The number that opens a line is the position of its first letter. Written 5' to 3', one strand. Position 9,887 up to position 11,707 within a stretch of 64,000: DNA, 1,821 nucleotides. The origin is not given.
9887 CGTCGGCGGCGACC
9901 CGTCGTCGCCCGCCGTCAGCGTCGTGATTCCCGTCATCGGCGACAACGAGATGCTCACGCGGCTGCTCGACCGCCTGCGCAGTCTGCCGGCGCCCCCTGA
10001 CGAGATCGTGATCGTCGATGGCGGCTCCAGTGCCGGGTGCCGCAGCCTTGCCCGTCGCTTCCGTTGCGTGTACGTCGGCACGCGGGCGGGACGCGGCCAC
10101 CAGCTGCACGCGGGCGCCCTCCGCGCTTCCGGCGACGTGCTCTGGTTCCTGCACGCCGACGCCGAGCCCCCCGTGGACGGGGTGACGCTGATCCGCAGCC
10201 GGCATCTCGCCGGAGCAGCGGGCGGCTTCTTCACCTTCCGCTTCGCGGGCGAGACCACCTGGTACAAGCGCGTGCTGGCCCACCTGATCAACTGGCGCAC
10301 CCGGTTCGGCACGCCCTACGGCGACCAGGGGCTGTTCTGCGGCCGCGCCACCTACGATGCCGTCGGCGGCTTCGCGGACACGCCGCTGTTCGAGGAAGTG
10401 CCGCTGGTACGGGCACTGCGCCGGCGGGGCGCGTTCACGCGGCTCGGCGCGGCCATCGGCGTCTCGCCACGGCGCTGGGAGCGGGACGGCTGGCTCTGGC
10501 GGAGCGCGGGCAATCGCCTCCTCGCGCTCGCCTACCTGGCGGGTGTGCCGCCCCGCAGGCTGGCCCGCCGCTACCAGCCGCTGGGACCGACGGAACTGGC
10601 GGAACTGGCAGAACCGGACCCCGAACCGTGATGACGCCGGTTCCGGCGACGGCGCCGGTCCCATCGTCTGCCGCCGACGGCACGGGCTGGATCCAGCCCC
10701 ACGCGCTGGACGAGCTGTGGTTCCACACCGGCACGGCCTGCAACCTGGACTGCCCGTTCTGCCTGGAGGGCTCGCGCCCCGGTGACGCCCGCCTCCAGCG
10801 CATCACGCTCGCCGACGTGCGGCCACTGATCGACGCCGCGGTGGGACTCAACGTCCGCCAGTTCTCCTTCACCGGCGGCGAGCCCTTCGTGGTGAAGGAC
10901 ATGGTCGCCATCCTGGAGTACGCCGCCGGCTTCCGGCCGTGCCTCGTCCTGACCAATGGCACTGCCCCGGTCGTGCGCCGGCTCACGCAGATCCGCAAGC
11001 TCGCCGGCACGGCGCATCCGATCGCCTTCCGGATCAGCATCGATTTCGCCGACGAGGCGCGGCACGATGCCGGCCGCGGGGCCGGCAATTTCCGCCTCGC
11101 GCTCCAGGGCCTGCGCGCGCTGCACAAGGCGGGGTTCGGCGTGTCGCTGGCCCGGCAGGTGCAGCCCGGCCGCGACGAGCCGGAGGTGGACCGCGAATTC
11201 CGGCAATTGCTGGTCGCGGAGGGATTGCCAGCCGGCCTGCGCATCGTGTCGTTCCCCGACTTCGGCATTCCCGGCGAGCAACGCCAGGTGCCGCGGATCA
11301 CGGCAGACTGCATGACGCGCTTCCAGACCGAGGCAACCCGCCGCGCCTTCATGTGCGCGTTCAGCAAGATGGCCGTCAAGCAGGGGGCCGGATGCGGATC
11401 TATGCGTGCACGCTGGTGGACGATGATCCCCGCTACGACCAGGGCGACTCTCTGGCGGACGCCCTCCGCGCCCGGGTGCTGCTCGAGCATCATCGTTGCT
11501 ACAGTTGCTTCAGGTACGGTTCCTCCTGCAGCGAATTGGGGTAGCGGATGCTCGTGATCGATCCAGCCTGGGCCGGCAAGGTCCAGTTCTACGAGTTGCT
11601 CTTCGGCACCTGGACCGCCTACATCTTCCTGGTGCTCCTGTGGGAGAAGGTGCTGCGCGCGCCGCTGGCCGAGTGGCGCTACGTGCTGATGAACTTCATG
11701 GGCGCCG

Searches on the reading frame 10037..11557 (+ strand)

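Call 64: search_protein_families(library=pfam, proteins=[window:10037-11557:+], max_evalue=0.00001)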
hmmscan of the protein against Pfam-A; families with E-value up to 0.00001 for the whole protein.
window:10037-11557:+ (506 aa): 1 family
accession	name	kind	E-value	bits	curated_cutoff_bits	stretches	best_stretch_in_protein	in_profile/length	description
PF04055.27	Radical_SAM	-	1.3e-15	58.4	29.5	1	232-373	4-148/166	Radical SAM superfamily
